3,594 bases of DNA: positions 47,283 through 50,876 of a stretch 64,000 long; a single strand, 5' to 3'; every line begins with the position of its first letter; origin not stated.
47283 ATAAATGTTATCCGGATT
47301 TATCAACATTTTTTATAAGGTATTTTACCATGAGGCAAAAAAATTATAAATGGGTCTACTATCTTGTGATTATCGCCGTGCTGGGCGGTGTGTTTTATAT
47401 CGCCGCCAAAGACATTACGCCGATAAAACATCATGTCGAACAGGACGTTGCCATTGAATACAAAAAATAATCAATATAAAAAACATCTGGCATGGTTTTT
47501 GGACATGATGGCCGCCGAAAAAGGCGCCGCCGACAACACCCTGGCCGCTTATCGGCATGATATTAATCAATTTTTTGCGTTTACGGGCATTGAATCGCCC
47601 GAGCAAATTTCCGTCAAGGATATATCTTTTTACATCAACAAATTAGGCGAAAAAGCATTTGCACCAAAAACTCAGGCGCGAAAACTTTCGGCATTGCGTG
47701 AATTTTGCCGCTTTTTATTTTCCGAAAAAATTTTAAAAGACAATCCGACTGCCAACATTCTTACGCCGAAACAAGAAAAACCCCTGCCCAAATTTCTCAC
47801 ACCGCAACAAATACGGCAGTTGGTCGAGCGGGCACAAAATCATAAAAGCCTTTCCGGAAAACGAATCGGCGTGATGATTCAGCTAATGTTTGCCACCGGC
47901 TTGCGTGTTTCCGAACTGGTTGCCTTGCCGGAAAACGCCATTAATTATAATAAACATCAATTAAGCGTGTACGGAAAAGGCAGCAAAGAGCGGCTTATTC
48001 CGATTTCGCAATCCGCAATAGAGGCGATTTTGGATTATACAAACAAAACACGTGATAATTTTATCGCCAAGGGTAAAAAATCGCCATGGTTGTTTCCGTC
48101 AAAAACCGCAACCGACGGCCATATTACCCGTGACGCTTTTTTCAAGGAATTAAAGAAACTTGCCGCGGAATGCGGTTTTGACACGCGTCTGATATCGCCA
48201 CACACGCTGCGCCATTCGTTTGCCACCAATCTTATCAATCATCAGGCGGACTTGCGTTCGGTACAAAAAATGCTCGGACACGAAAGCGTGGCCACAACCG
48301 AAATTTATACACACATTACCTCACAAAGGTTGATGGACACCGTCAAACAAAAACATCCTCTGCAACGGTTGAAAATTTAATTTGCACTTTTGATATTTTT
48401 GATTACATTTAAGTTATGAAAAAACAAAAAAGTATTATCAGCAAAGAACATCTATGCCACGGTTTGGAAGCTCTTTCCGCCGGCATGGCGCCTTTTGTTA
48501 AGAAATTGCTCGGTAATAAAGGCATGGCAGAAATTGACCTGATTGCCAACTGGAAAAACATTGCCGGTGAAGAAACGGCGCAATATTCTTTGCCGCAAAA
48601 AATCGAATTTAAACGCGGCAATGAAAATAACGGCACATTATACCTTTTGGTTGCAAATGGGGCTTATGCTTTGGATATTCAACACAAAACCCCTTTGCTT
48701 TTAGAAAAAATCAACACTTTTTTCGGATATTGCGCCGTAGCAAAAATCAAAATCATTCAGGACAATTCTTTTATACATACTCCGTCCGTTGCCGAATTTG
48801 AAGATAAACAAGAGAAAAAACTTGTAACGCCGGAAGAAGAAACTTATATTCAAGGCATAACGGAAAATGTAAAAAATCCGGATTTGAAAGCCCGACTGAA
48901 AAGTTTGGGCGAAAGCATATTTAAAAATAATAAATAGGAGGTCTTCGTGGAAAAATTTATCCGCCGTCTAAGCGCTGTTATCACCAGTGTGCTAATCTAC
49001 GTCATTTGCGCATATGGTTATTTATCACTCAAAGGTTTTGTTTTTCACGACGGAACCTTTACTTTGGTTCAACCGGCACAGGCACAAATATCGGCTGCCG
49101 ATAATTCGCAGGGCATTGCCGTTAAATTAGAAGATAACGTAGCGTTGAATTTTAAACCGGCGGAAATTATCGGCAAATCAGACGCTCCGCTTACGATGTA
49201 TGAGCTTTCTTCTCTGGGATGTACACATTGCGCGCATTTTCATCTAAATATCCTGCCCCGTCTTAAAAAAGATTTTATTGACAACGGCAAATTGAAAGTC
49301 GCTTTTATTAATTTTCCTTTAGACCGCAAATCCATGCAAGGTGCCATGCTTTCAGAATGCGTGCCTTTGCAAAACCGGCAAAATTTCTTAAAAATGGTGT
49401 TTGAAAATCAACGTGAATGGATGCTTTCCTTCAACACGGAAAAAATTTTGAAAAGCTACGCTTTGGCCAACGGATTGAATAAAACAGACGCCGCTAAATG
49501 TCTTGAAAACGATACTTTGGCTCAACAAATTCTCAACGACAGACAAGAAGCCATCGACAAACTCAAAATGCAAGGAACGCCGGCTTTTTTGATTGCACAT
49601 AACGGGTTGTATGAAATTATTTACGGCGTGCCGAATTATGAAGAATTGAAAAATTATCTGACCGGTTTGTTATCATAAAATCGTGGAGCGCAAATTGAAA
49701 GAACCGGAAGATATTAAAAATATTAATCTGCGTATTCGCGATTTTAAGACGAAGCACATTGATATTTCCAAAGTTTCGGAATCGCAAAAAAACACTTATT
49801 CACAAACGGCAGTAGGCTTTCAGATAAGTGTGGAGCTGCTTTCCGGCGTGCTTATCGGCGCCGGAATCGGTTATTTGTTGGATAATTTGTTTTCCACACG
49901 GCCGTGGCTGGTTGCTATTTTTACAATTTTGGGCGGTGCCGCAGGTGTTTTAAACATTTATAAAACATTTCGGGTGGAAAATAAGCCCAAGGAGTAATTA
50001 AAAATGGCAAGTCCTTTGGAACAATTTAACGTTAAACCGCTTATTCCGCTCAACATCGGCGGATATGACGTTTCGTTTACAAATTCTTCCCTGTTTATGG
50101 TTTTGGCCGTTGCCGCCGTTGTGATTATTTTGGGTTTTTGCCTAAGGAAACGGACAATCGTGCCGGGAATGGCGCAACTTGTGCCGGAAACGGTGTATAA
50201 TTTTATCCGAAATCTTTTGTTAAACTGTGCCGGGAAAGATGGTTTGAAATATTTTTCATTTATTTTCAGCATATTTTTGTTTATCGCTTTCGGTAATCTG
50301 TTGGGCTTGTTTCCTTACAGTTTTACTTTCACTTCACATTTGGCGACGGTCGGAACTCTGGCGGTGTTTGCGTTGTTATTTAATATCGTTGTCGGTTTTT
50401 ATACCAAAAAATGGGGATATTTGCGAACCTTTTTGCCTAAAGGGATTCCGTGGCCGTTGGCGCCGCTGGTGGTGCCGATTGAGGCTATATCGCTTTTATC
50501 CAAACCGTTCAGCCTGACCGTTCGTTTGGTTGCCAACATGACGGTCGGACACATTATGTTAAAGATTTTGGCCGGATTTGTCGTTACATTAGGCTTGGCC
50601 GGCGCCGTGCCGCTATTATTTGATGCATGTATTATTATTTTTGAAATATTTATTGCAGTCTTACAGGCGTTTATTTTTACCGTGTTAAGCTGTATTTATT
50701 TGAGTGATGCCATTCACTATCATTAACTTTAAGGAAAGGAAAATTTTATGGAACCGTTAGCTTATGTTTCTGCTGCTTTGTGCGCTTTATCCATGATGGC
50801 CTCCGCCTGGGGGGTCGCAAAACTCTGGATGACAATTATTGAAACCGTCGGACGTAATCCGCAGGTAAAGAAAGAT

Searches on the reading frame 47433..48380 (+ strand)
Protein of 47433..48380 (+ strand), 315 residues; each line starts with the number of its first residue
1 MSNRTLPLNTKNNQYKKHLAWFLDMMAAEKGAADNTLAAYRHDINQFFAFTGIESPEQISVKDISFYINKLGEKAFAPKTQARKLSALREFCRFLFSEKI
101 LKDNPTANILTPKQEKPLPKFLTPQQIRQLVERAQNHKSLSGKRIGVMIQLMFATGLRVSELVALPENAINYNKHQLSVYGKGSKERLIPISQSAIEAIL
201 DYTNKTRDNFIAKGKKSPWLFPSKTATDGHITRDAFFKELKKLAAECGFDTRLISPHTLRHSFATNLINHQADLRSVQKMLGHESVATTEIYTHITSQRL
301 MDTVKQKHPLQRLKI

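Call 48: search_protein_families(library=pfam, proteins=[window:47433-48380:+], max_evalue=0.0001)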
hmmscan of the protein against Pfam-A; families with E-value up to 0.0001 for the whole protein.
window:47433-48380:+ (315 aa): 3 families
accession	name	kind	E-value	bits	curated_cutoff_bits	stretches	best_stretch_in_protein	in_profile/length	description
PF00589.27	Phage_integrase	-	8.3e-42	143.3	27.1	1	120-298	1-171/172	Phage integrase family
PF02899.23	Phage_int_SAM_1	-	3.9e-17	62.7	22.3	1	22-99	4-83/83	Phage integrase, N-terminal SAM-like domain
PF13495.12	Phage_int_SAM_4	-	1.6e-09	38.5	27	1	30-97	12-80/85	Phage integrase, N-terminal SAM-like domain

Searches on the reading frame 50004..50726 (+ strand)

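Call 48: search_protein_families(library=pfam, proteins=[window:50004-50726:+], max_evalue=0.0001)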
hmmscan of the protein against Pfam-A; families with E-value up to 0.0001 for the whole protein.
window:50004-50726:+ (240 aa): 1 family
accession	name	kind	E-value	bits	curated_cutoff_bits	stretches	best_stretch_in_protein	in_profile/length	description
PF00119.25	ATP-synt_A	-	1.3e-53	182.6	33.9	1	30-234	2-217/217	ATP synthase A chain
